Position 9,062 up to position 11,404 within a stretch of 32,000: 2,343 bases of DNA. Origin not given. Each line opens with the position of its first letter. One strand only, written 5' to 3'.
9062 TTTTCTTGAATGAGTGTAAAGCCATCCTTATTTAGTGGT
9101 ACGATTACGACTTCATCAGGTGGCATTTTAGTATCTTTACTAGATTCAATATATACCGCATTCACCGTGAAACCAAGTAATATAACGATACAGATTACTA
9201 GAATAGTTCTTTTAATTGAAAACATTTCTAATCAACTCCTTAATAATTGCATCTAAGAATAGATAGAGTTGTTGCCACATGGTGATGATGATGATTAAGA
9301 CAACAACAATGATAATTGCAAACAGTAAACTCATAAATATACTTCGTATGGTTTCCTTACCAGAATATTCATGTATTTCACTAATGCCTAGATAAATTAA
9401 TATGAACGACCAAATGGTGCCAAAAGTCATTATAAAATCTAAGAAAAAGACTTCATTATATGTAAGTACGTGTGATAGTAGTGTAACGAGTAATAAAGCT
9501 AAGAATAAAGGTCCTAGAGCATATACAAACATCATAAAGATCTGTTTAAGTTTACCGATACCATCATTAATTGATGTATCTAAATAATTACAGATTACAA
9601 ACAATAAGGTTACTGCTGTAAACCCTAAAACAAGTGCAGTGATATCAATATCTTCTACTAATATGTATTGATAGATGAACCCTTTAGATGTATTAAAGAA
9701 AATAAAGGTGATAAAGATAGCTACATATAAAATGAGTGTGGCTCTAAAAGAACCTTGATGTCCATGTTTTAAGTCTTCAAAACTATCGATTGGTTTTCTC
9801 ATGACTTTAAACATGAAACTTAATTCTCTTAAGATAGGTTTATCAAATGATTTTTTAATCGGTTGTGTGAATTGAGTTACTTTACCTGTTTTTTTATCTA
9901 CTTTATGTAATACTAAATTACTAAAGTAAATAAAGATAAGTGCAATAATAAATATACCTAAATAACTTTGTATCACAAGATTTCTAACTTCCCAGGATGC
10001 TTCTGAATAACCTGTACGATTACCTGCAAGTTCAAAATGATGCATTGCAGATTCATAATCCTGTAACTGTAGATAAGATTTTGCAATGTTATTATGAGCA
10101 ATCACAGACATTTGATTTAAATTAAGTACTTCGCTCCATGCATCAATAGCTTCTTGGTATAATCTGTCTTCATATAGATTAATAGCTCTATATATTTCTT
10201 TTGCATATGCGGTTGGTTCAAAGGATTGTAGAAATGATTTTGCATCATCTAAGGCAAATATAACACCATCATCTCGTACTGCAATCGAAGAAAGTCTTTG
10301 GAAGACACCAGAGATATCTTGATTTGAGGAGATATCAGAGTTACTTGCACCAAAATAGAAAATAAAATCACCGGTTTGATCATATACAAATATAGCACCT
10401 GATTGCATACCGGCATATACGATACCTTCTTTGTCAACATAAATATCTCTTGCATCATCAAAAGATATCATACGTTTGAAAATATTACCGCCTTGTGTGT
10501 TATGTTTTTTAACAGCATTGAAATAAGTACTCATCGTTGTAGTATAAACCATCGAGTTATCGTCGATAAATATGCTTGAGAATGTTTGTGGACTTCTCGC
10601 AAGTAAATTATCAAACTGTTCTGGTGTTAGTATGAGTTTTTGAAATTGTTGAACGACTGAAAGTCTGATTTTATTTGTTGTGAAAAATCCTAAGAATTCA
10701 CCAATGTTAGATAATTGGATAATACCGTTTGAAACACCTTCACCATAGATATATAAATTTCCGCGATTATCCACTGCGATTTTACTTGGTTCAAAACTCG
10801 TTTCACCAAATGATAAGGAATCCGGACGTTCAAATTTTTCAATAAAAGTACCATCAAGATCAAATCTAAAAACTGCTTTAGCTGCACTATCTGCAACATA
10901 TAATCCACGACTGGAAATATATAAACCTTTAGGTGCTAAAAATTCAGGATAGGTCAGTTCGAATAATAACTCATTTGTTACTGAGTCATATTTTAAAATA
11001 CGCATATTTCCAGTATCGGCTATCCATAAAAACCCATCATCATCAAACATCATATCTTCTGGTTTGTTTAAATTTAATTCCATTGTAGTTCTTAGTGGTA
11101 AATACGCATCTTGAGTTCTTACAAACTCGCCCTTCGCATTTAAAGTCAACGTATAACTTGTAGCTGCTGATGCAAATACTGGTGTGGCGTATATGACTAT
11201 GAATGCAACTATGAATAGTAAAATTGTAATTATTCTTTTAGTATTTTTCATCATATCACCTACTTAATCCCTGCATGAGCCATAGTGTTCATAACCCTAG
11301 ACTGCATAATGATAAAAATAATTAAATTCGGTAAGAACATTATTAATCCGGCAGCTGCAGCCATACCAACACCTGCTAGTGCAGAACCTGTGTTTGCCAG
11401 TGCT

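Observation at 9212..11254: Extracellular NHL propeller + TPR fused to a Yip1-type polytopic membrane domain, embedded between ABC permease pairs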

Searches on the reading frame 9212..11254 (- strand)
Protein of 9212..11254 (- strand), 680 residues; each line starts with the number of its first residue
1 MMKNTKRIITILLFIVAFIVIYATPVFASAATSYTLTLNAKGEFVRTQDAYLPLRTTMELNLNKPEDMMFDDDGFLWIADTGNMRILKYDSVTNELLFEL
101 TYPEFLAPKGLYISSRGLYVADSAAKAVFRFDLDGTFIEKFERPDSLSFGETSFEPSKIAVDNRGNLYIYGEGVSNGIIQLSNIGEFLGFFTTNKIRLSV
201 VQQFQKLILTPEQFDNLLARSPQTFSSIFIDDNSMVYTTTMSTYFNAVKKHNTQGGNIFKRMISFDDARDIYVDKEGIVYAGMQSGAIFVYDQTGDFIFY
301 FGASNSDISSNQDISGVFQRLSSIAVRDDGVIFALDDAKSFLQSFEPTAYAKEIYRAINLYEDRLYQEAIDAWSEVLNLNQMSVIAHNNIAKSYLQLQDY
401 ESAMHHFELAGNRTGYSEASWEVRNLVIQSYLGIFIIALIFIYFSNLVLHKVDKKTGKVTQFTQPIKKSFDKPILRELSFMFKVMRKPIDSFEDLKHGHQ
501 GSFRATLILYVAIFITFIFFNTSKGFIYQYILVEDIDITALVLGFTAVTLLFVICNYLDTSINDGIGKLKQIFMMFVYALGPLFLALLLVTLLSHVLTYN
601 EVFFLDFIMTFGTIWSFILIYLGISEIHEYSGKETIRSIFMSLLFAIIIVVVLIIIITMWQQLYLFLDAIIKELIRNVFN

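Call 5: search_protein_families(library=pfam, proteins=[window:9212-11254:-], max_evalue=0.01)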
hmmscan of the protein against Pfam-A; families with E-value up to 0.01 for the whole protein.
window:9212-11254:- (680 aa): 11 families
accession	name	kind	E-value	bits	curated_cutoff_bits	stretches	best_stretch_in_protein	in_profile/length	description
PF04893.22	Yip1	-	2.1e-14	54.2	28.6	1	482-653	1-172/173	Yip1 domain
PF01436.27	NHL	-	1.1e-09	38.3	20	1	62-89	1-28/28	NHL repeat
PF07719.23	TPR_2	-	8.6e-06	25.9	27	0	386-410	3-27/34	Tetratricopeptide repeat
PF20067.5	SSL_N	-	2.6e-05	24.5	18.9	0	270-288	25-43/46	Strictosidine synthase-like, N-terminal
PF08450.18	SGL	-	0.0003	20.9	26.3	0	62-169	85-199/246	SMP-30/Gluconolactonase/LRE-like region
PF13414.12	TPR_11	-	0.00034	20.7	26.8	1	366-397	10-41/42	TPR repeat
PF13449.12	Phytase-like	-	0.0004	20.8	27.6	0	32-108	31-112/284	Esterase-like activity of phytase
PF00515.34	TPR_1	-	0.00051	20.2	27.8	1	385-410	2-27/34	Tetratricopeptide repeat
PF07494.17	Reg_prop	-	0.0022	18.4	20.4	0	67-80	9-22/24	Two component regulator propeller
PF13424.12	TPR_12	-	0.0036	17.9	30.1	1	364-409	24-70/77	Tetratricopeptide repeat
PF13432.12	TPR_16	-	0.0066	17.3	32.7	0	357-409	4-56/65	Tetratricopeptide repeat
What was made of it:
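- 10214..11161 (-): aa 32-347: extracellular six-bladed NHL β-propeller, with a helical insert at aa 200-217. Pfam NHL (call 5).
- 10019..10213 (-): aa 348-412: two TPR motifs (four helices) lying directly on the outer face of the membrane. Sub-threshold Pfam TPR hits (call 5).
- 9281..9751 (-): aa 502-658: five-helix Yip1 transmembrane bundle. It carries a conserved cytoplasmic loop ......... (aa 559-567) and a conserved outer turn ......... (aa 593-601). Pfam Yip1, 54.2 bits (call 5).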

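Call 6: search_protein_families(library=ncbifam, proteins=[window:9212-11254:-], max_evalue=0.01)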
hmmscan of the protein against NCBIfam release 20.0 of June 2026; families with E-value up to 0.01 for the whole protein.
window:9212-11254:- (680 aa): 4 families
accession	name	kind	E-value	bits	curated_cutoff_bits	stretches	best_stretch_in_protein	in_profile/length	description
NF035926.1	scyF_NHL_VPEP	equivalog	1.6e-07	30.9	350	1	38-194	129-286/376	scytonemin biosynthesis PEP-CTERM protein ScyF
TIGR02552.1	LcrH_SycD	equivalog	0.0013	18.4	104.8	1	364-419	66-121/136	SycD/LcrH family type III secretion system chaperone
NF033206.1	ScyE_fam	subfamily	0.0039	16.8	80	0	108-137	142-171/333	ScyD/ScyE family protein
NF040959.1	MamA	equivalog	0.0097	15.4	200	0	363-408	152-197/204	magnetosome protein MamA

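Call 8: find_homologous_proteins(query=window:9212-11254:-)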
Query window:9212-11254:- (680 aa): 681 proteins with E <= 0.001 among 8000 candidates; the best 120 are listed.
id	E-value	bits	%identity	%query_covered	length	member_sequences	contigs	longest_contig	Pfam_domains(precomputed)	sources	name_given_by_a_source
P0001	0.0e+0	1490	100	100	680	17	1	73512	PF04893.23,PF01436.28,PF07719.24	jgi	jgi:sugar lactone lactonase YvrE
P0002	0.0e+0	1287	84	100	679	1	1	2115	PF04893.23,PF13414.13,PF01436.28,PF07719.24,PF08450.19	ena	-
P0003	0.0e+0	1273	83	100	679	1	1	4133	PF04893.23,PF13432.13,PF01436.28,PF07719.24,PF08450.19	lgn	-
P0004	0.0e+0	1251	85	96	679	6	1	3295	PF04893.23,PF07719.24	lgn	-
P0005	0.0e+0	1210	77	100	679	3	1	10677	PF04893.23,PF13432.13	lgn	-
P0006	0.0e+0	1123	74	96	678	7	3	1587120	PF04893.23,PF01436.28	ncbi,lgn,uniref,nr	ncbi:Streptogramin lyase [Acholeplasma oculi]|uniref:Yip1 domain-containing protein n=1 Tax=Acholepl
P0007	0.0e+0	1122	75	96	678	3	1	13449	PF04893.23,PF01436.28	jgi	-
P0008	0.0e+0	1061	70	96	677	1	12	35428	PF04893.23,PF01436.28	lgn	-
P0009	0.0e+0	1050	68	100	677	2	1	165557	PF04893.23,PF20067.6,PF01436.28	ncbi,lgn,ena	-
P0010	1.9e-273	927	63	100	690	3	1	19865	PF04893.23,PF01436.28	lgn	-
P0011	1.5e-272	924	62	100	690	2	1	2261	PF04893.23,PF01436.28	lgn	-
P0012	5.4e-272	922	62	100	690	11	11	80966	PF04893.23,PF01436.28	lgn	-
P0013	6.3e-266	902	59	99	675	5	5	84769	PF04893.23,PF01436.28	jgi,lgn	jgi:tetratricopeptide (TPR) repeat protein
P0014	2.7e-265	900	59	99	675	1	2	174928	PF04893.23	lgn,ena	-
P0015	2.8e-265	900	60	99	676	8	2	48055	PF04893.23,PF01436.28,PF08450.19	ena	-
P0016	7.1e-265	899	59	99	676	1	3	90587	PF04893.23,PF00515.35,PF12895.14,PF01436.28,PF07719.24,PF08450.19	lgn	-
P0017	1.8e-264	897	59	99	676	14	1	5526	PF04893.23,PF00515.35,PF12895.14,PF13432.13,PF01436.28,PF07719.24,PF08450.19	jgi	-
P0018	1.3e-263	895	59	99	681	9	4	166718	PF04893.23,PF01436.28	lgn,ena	-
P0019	2.3e-263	894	59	98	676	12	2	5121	PF04893.23,PF01436.28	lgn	-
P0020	1.3e-261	888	60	99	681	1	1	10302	PF04893.23,PF01436.28,PF08450.19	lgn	-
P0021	7.0e-259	879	59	99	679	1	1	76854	PF04893.23,PF01436.28,PF08450.19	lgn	-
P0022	1.6e-257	874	58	99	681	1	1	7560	PF04893.23,PF01436.28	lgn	-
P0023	5.5e-257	873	58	98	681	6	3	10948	PF04893.23,PF01436.28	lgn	-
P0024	1.3e-255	868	57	100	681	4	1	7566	PF04893.23,PF01436.28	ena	-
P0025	1.7e-255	868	59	96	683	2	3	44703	PF04893.23,PF13414.13,PF01436.28,PF07719.24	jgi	-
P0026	7.3e-255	866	58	99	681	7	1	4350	PF04893.23,PF01436.28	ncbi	-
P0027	9.8e-255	865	56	99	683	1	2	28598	PF04893.23,PF01436.28,PF07719.24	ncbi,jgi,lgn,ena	-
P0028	1.7e-254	864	56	99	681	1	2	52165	PF04893.23,PF01436.28,PF07719.24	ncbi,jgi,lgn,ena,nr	ncbi:MAG: YIP1 family protein [Acholeplasmataceae bacterium]|jgi:tetratricopeptide (TPR) repeat prot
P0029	1.9e-254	864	57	100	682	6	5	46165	PF04893.23,PF13432.13,PF01436.28,PF07719.24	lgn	-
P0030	1.9e-254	864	57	98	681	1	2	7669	PF04893.23,PF01436.28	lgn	-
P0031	4.0e-254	863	56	99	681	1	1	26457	PF04893.23,PF01436.28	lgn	-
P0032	4.5e-254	863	57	96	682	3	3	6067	PF04893.23,PF01436.28,PF07719.24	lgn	-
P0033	9.8e-254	862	59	97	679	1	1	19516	PF04893.23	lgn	-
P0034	1.8e-253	861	56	99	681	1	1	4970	PF04893.23,PF01436.28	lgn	-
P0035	9.4e-253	859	58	100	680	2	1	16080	PF04893.23,PF01436.28,PF07719.24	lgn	-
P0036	3.4e-252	857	56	99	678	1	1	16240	PF04893.23,PF01436.28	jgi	jgi:tetratricopeptide (TPR) repeat protein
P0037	1.7e-251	855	55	99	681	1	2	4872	PF04893.23,PF01436.28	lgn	-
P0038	2.0e-251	854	57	100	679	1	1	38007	PF04893.23,PF01436.28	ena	-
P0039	4.0e-251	853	55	99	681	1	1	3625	PF04893.23,PF01436.28,PF07719.24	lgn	-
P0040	6.4e-251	853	56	99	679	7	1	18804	PF04893.23,PF01436.28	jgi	jgi:hypothetical protein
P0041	6.4e-251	853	56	100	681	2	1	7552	PF04893.23,PF01436.28,PF07719.24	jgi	jgi:tetratricopeptide (TPR) repeat protein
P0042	9.2e-251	852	56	99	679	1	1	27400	PF04893.23,PF01436.28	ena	-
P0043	9.7e-251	852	56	100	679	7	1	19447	PF04893.23,PF13432.13,PF01436.28,PF07719.24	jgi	jgi:tetratricopeptide (TPR) repeat protein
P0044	5.3e-250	850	57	99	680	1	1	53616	PF04893.23,PF00515.35,PF01436.28,PF07719.24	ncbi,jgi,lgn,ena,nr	ncbi:MAG: YIP1 family protein [Acholeplasma sp.]|nr:YIP1 family protein [Acholeplasma sp.]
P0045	5.3e-248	843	55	100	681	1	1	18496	PF04893.23,PF01436.28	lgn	-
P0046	2.5e-247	841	56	96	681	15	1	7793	PF04893.23,PF01436.28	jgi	-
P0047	4.2e-247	840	55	99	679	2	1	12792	PF04893.23,PF01436.28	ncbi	-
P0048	2.1e-246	838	56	96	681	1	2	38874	PF04893.23,PF01436.28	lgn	-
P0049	4.7e-239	813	54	100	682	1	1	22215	PF04893.23,PF01436.28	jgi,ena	-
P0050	2.1e-220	752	52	99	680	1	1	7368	PF04893.23,PF01436.28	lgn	-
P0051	2.6e-219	748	50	100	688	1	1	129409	PF04893.23,PF20067.6,PF01436.28,PF08450.19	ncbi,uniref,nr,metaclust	ncbi:YIP1 family protein [Haloplasma contractile]|uniref:NHL repeat containing protein n=1 Tax=Halop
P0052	1.4e-212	726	49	100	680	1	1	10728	PF04893.23,PF01436.28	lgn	-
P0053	4.9e-212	724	49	100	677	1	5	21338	PF04893.23,PF07494.18,PF01436.28,PF07719.24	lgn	-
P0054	1.9e-210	719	51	99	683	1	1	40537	PF04893.23,PF01436.28,PF08450.19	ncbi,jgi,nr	ncbi:MAG: integral rane protein [Haloplasmataceae bacterium]|jgi:streptogramin lyase|nr:integral ran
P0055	2.9e-209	715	50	99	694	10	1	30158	PF04893.23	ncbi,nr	ncbi:MAG: DUF1282 family protein [Bacilli bacterium]|nr:DUF1282 family protein [Bacilli bacterium]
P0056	1.4e-206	706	49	100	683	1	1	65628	PF04893.23,PF13414.13,PF00515.35,PF01436.28,PF07719.24,PF08450.19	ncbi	-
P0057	2.5e-206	705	49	100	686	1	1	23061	PF04893.23,PF01436.28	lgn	-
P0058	4.7e-206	704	49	99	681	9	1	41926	PF04893.23,PF13414.13,PF00515.35,PF13432.13,PF01436.28,PF07719.24,PF08450.19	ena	-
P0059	1.9e-205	702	49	100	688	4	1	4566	PF04893.23,PF01436.28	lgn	-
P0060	6.2e-204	697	51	96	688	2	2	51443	PF04893.23,PF01436.28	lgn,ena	-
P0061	1.6e-203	696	50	94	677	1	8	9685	PF04893.23,PF01436.28,PF08450.19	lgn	-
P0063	1.1e-202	693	49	96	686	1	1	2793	PF04893.23,PF01436.28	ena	-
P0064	2.1e-202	692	48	100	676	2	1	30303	PF04893.23,PF13414.13,PF13432.13,PF01436.28,PF07719.24,PF08450.19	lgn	-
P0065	1.7e-201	689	47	99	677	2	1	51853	PF04893.23,PF13414.13,PF00515.35,PF01436.28,PF07719.24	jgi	jgi:tetratricopeptide (TPR) repeat protein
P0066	1.1e-200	687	48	99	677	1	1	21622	PF04893.23,PF13414.13,PF13432.13,PF01436.28,PF07719.24,PF08450.19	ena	-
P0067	1.1e-199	683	46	99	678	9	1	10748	PF04893.23,PF07719.24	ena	-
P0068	6.9e-199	681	48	96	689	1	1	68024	PF04893.23,PF13432.13,PF01436.28,PF07719.24,PF08450.19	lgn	-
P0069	9.1e-199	680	48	99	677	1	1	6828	PF04893.23,PF01436.28,PF08450.19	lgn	-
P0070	1.2e-197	677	48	99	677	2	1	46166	PF04893.23,PF01436.28,PF08450.19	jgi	-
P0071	2.3e-197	676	48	96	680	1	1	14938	PF04893.23,PF13414.13,PF00515.35,PF01436.28,PF07719.24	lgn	-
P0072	5.8e-197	674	46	100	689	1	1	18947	PF04893.23,PF01436.28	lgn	-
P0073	2.2e-196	672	49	99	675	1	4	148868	PF04893.23,PF01436.28,PF08450.19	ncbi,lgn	-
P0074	9.2e-196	670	46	99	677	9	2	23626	PF04893.23,PF01436.28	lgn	-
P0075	1.7e-195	669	48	100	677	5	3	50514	PF04893.23,PF01436.28,PF08450.19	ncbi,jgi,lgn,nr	ncbi:MAG: hypothetical protein GXX10_00625 [Clostridiaceae bacterium]|nr:hypothetical protein [Clost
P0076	3.4e-195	669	47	98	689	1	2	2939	PF04893.23,PF13432.13,PF01436.28,PF07719.24,PF08450.19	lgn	-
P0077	9.8e-195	667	47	99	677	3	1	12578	PF04893.23,PF01436.28,PF08450.19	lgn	-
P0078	1.2e-194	667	47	99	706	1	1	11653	PF04893.23,PF01436.28,PF08450.19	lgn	-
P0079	1.4e-194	666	47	95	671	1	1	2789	PF04893.23,PF13414.13,PF13432.13,PF01436.28,PF07719.24,PF08450.19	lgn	-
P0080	3.8e-194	665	47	99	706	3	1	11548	PF04893.23,PF13414.13,PF13432.13,PF01436.28,PF08450.19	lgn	-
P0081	3.9e-194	665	46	100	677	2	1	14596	PF04893.23,PF13414.13,PF13432.13,PF01436.28,PF07719.24,PF08450.19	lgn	-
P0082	1.5e-193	663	48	99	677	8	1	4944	PF04893.23,PF01436.28,PF08450.19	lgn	-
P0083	9.1e-193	661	47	99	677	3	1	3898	PF04893.23,PF13414.13,PF13432.13,PF01436.28,PF07719.24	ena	-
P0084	2.1e-192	659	48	100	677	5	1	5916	PF04893.23,PF13414.13,PF13432.13,PF01436.28,PF07719.24,PF08450.19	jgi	-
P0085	3.2e-192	659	46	99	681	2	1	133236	PF04893.23,PF13414.13,PF13432.13,PF01436.28,PF07719.24,PF08450.19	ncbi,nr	ncbi:MAG: integral rane protein [Herbinix sp.]|nr:integral rane protein [Herbinix sp.]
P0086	3.3e-192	659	48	96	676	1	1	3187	PF04893.23,PF13414.13,PF13432.13,PF01436.28,PF08450.19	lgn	-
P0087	7.8e-192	657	46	100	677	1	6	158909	PF04893.23,PF13414.13,PF13432.13,PF01436.28,PF07719.24,PF08450.19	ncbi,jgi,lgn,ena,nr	ncbi:MAG: tetratricopeptide repeat protein [Clostridiales bacterium]|nr:tetratricopeptide repeat pro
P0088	8.2e-192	657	47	99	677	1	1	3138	PF04893.23,PF13414.13,PF00515.35,PF13432.13,PF01436.28,PF07719.24,PF08450.19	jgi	jgi:sugar lactone lactonase YvrE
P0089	1.5e-191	656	46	100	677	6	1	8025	PF04893.23,PF01436.28,PF08450.19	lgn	-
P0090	2.2e-191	656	46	100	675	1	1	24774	PF04893.23,PF01436.28,PF08450.19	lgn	-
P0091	3.8e-191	655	45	97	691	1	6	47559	PF04893.23,PF01436.28,PF07719.24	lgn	-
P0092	4.0e-191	655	46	100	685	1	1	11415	PF04893.23,PF13414.13,PF01436.28,PF07719.24,PF08450.19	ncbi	-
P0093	4.8e-191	655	46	99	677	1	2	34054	PF04893.23,PF00515.35,PF01436.28,PF07719.24,PF08450.19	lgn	-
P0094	5.2e-191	655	46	99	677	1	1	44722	PF04893.23,PF00515.35,PF01436.28,PF07719.24,PF08450.19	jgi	jgi:sugar lactone lactonase YvrE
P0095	6.4e-191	654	46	99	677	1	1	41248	PF04893.23,PF01436.28,PF07719.24,PF08450.19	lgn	-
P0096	7.6e-191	654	46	99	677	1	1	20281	PF04893.23,PF00515.35,PF01436.28,PF07719.24,PF08450.19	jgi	jgi:sugar lactone lactonase YvrE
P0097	9.4e-191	654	45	100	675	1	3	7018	PF04893.23,PF01436.28,PF08450.19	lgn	-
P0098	9.5e-191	654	47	100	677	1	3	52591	PF04893.23,PF13414.13,PF13432.13,PF01436.28,PF07719.24,PF08450.19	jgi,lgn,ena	-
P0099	9.8e-191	654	47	97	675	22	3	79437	PF04893.23,PF14517.13,PF01436.28,PF08450.19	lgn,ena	-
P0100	1.0e-190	654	46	100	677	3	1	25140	PF04893.23,PF13414.13,PF01436.28,PF07719.24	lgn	-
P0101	2.2e-190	653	47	96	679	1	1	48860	PF04893.23,PF13432.13,PF01436.28,PF08450.19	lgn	-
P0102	3.8e-190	652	46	99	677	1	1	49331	PF04893.23,PF01436.28,PF08450.19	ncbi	ncbi:MAG: YIP1 family protein [Mobilitalea sp.]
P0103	4.7e-190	652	47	99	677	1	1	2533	PF04893.23,PF01436.28,PF08450.19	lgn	-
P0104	5.6e-190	651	46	100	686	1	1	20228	PF04893.23,PF01436.28,PF08450.19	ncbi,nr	ncbi:MAG TPA: DUF1282 family protein [Clostridiales bacterium]|nr:DUF1282 family protein [Clostridia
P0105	8.2e-190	651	46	100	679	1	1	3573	PF04893.23,PF01436.28,PF08450.19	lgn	-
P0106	9.9e-190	650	46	100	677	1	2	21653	PF04893.23,PF13414.13,PF13432.13,PF01436.28,PF07719.24,PF08450.19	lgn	-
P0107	1.4e-189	650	45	100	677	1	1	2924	PF04893.23,PF01436.28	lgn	-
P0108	1.4e-189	650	45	99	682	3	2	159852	PF04893.23,PF13414.13,PF20067.6,PF01436.28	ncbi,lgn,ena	ncbi:sugar lactone lactonase YvrE [Anaerotaenia torta]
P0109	1.6e-189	650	47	99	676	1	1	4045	PF04893.23,PF01436.28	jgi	jgi:sugar lactone lactonase YvrE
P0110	2.3e-189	649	46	99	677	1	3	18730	PF04893.23,PF13414.13,PF01436.28,PF07719.24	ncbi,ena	-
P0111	2.5e-189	649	46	99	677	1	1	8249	PF04893.23,PF13414.13,PF00515.35,PF13432.13,PF01436.28,PF07719.24,PF08450.19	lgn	-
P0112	3.0e-189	649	44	99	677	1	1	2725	PF04893.23,PF00515.35,PF13432.13,PF01436.28,PF07719.24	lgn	-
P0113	3.7e-189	649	46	99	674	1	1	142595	PF04893.23,PF14517.13,PF01436.28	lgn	-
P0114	5.1e-189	648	46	99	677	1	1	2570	PF04893.23,PF13414.13,PF01436.28,PF06739.18,PF08450.19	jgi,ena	-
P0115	6.4e-189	648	44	100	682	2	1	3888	PF04893.23,PF13414.13,PF01436.28,PF07719.24,PF08450.19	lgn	-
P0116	6.6e-189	648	45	100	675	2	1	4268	PF04893.23,PF01436.28,PF06739.18,PF07719.24,PF08450.19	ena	-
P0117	8.9e-189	647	47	99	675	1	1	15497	PF04893.23,PF01436.28,PF07719.24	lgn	-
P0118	1.2e-188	647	45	100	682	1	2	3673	PF04893.23,PF13414.13,PF20067.6,PF01436.28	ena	-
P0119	2.0e-188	646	46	99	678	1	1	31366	PF04893.23,PF13414.13,PF13432.13,PF01436.28,PF07719.24,PF08450.19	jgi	jgi:sugar lactone lactonase YvrE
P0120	2.1e-188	646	47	99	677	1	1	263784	PF04893.23,PF13414.13,PF01436.28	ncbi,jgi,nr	ncbi:MAG: hypothetical protein K0S47_331 [Herbinix sp.]|jgi:sugar lactone lactonase YvrE|nr:hypothet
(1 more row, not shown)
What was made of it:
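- Source annotations (call 8).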

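Call 10: find_encoding_contigs(protein=P0051, flank=10000, max_places=2)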
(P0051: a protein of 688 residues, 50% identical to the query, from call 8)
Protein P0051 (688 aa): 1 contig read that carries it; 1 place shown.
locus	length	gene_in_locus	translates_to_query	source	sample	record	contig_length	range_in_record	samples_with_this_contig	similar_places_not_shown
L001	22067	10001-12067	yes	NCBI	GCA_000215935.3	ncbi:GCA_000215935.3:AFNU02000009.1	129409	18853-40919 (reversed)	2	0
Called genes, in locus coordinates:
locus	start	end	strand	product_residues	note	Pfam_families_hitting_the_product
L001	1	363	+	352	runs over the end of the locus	PF01168:Ala_racemase_N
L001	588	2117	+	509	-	PF01432:Peptidase_M3 (weak)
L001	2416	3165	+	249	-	PF26113:GH16_XgeA, PF00722:Glyco_hydro_16, PF03935:SKN1_KRE6_Sbg1 (weak)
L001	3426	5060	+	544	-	PF01547:SBP_bac_1 (weak)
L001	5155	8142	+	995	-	PF01547:SBP_bac_1, PF13416:SBP_bac_8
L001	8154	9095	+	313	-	PF00528:BPD_transp_1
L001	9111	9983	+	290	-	PF00528:BPD_transp_1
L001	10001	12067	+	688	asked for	PF01436:NHL (faint), PF20067:SSL_N (faint), PF08450:SGL (weak), PF04893:Yip1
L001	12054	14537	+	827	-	PF18952:DUF5696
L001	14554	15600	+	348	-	PF00528:BPD_transp_1 (weak)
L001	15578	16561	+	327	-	PF00528:BPD_transp_1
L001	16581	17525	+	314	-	PF00722:Glyco_hydro_16, PF26113:GH16_XgeA, PF03935:SKN1_KRE6_Sbg1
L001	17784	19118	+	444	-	PF02055:Glyco_hydro_30, PF02057:Glyco_hydro_59 (weak), PF17189:Glyco_hydro_30C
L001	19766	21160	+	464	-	PF01523:PmbA_TldD_1st, PF19290:PmbA_TldD_2nd, PF19289:PmbA_TldD_3rd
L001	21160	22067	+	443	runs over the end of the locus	PF01523:PmbA_TldD_1st, PF19290:PmbA_TldD_2nd, PF19289:PmbA_TldD_3rd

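Call 11: find_encoding_contigs(protein=P0108, flank=10000, max_places=2)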
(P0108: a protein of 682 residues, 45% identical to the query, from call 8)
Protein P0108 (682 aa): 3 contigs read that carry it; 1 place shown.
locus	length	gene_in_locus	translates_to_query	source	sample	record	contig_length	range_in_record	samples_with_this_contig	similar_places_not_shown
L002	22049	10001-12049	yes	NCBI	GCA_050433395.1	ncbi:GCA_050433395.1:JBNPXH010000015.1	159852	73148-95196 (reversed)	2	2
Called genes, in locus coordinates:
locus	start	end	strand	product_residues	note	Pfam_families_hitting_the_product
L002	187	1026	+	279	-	PF01261:AP_endonuc_2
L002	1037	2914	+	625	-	-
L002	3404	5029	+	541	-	-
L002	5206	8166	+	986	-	PF01547:SBP_bac_1, PF13416:SBP_bac_8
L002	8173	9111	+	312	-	PF00528:BPD_transp_1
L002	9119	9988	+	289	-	PF00528:BPD_transp_1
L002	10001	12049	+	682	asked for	PF20067:SSL_N (faint), PF01436:NHL (weak), PF13414:TPR_11 (weak), PF04893:Yip1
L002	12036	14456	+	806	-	PF18952:DUF5696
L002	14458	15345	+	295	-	PF00528:BPD_transp_1 (weak)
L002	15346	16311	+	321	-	PF00528:BPD_transp_1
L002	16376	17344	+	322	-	PF03935:SKN1_KRE6_Sbg1 (weak), PF26113:GH16_XgeA, PF00722:Glyco_hydro_16, PF03935:SKN1_KRE6_Sbg1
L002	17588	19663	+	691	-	PF00150:Cellulase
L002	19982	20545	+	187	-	PF00578:AhpC-TSA, PF08534:Redoxin, PF10417:1-cysPrx_C (weak)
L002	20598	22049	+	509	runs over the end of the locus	PF00890:FAD_binding_2 (faint), PF13192:Thioredoxin_3, PF01262:AlaDh_PNT_C (faint), PF01134:GIDA (faint), PF07992:Pyr_redox_2, PF12831:FAD_oxidored (weak), PF13738:Pyr_redox_3, PF00070:Pyr_redox, +2 more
